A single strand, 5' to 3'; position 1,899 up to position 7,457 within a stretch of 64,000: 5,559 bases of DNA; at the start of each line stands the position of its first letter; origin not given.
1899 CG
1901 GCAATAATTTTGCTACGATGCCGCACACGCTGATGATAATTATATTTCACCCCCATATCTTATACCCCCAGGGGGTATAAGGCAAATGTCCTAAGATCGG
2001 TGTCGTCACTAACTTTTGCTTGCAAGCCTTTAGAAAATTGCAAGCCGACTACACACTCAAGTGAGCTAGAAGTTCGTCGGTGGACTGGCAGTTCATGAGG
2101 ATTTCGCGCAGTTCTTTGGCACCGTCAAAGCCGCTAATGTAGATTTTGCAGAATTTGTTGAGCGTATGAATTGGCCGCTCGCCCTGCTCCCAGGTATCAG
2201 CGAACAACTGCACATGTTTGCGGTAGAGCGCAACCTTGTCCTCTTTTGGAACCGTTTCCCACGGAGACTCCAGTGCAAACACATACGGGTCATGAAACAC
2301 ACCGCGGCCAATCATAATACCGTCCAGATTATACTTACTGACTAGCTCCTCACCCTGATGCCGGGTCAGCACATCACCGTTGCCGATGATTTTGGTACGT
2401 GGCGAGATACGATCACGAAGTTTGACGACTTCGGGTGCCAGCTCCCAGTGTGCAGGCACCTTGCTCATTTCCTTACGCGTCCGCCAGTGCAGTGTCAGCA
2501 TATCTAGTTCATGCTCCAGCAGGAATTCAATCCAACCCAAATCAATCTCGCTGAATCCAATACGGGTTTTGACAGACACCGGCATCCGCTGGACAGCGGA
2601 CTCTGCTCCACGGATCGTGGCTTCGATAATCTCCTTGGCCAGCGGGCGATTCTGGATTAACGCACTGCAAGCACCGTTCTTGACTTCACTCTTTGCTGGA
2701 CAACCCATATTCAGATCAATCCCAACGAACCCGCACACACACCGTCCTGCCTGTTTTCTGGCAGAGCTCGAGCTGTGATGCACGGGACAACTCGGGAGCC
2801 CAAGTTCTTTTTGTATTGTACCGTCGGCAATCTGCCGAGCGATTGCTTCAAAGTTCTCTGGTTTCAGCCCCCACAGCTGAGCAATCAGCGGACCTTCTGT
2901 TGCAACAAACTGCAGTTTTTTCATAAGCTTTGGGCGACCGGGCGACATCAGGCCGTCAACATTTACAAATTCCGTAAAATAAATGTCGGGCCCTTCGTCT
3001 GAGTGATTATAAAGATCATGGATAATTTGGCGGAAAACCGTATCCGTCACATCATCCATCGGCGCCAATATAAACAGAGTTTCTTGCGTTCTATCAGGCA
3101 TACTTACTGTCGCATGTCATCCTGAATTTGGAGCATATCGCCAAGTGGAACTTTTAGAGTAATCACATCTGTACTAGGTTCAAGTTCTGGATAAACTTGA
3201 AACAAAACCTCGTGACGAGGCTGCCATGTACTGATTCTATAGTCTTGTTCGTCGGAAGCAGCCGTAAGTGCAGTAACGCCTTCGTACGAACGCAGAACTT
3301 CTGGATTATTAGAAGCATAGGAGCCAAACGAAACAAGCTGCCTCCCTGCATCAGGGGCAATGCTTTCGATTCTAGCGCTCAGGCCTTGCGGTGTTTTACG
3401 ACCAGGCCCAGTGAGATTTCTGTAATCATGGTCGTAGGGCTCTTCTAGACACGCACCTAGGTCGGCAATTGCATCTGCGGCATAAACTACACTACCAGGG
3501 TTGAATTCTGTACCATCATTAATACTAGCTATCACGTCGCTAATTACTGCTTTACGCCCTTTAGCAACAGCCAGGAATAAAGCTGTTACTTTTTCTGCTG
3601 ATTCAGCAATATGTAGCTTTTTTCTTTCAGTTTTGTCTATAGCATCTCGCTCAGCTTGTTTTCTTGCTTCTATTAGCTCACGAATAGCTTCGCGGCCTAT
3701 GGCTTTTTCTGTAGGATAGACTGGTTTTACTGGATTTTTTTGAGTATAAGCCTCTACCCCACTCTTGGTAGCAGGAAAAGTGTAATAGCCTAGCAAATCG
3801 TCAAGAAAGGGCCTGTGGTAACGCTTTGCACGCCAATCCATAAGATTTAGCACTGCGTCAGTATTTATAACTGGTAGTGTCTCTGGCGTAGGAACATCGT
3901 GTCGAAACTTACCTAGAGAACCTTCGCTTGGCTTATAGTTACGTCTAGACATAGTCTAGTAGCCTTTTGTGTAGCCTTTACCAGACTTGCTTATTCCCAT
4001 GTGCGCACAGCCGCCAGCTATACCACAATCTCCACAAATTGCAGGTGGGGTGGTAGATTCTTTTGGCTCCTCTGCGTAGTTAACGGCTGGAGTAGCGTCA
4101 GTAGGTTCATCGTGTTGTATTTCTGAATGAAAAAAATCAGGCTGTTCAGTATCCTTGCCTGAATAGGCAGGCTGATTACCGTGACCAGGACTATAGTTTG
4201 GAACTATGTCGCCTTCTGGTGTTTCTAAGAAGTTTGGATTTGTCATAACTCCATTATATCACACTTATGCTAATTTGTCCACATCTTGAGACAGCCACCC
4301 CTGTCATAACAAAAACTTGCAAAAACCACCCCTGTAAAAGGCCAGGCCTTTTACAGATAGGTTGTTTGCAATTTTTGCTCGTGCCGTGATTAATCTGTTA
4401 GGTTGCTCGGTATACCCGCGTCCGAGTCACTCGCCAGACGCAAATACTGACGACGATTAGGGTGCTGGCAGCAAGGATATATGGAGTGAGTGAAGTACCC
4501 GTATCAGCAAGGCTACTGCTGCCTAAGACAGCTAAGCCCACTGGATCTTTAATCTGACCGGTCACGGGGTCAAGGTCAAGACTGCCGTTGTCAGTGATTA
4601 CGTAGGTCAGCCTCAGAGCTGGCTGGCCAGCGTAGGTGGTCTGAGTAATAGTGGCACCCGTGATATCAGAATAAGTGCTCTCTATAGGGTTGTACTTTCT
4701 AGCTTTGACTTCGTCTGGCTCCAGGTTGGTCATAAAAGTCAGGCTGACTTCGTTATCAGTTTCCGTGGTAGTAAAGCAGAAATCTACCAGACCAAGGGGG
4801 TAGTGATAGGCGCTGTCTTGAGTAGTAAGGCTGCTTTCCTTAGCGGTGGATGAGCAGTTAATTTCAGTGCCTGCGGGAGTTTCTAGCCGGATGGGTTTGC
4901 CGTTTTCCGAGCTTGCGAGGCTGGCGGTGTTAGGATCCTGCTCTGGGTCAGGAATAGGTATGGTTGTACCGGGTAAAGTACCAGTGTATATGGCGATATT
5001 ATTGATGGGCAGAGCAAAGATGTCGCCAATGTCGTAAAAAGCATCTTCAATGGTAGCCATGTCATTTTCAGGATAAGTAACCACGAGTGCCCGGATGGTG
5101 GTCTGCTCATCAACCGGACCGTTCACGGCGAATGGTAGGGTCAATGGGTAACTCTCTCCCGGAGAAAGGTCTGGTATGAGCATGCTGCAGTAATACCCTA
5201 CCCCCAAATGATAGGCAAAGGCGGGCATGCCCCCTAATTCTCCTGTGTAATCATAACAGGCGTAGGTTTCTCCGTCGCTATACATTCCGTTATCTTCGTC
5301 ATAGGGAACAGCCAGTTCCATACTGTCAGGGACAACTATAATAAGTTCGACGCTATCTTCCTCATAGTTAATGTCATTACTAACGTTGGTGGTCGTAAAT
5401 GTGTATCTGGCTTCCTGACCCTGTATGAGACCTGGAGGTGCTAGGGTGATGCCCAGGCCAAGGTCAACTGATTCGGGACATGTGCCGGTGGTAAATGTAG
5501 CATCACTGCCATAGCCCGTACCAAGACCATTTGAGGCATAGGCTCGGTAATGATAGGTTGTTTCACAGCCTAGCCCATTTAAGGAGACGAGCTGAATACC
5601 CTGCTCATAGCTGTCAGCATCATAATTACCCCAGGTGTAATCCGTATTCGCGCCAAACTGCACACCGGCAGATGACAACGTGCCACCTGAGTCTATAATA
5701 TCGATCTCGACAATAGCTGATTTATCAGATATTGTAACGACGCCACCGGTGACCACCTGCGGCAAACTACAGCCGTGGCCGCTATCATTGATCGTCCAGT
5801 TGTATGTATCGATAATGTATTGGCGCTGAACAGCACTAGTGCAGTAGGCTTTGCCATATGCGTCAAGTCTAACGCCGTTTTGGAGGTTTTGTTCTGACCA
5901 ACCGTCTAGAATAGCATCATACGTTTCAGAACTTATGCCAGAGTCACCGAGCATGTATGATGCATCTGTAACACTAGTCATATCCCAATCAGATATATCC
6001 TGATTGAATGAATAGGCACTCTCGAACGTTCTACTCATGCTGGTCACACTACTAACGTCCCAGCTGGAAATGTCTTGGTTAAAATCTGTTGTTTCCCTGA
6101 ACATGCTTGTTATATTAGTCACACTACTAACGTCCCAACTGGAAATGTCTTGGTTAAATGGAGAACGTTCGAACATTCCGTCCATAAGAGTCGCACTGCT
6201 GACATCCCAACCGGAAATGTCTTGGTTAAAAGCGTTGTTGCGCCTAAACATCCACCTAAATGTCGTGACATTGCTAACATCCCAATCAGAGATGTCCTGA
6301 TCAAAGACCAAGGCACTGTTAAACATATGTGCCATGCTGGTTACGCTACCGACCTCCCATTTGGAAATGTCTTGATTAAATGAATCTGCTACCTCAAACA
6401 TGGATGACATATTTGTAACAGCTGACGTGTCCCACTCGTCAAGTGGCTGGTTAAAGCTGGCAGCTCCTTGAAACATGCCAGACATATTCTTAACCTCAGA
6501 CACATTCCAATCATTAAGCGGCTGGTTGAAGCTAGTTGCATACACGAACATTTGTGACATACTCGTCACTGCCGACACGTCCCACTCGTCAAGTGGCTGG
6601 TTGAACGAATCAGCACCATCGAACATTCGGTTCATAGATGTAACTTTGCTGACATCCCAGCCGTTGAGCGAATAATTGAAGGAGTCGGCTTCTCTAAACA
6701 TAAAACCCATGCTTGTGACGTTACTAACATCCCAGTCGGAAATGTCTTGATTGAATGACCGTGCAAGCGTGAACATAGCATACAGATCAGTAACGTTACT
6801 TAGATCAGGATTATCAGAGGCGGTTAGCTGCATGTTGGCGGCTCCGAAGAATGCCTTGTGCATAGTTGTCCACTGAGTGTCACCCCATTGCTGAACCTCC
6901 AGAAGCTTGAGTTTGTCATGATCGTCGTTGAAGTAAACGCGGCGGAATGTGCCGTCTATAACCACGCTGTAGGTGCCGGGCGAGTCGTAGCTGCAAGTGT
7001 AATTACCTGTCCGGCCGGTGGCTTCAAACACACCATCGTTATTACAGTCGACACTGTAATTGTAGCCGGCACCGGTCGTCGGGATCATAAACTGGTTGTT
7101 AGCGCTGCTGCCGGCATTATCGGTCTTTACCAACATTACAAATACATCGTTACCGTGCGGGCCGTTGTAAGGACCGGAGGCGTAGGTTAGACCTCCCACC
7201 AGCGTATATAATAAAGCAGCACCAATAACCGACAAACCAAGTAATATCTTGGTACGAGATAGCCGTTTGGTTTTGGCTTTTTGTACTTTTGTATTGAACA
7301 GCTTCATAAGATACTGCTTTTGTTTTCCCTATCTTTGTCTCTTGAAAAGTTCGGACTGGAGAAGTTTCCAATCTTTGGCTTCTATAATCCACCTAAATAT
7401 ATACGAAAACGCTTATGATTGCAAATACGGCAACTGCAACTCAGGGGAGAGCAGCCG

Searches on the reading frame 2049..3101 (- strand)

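Call 73: search_protein_families(library=pfam, proteins=[window:2049-3101:-], max_evalue=0.0001)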
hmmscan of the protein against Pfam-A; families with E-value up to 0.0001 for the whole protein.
window:2049-3101:- (350 aa): 1 family
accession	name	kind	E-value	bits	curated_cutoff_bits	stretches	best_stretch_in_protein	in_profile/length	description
PF01207.24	Dus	-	2.2e-40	139.2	20.4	2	124-347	79-301/311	Dihydrouridine synthase (Dus)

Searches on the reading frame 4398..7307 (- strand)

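Call 73: search_protein_families(library=pfam, proteins=[window:4398-7307:-], max_evalue=0.0001)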
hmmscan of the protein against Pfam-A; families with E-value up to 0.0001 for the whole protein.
window:4398-7307:- (969 aa): 1 family
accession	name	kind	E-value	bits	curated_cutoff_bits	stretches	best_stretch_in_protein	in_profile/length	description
PF03382.20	DUF285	-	1.9e-181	592.8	25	6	237-332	15-110/120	Mycoplasma protein of unknown function, DUF285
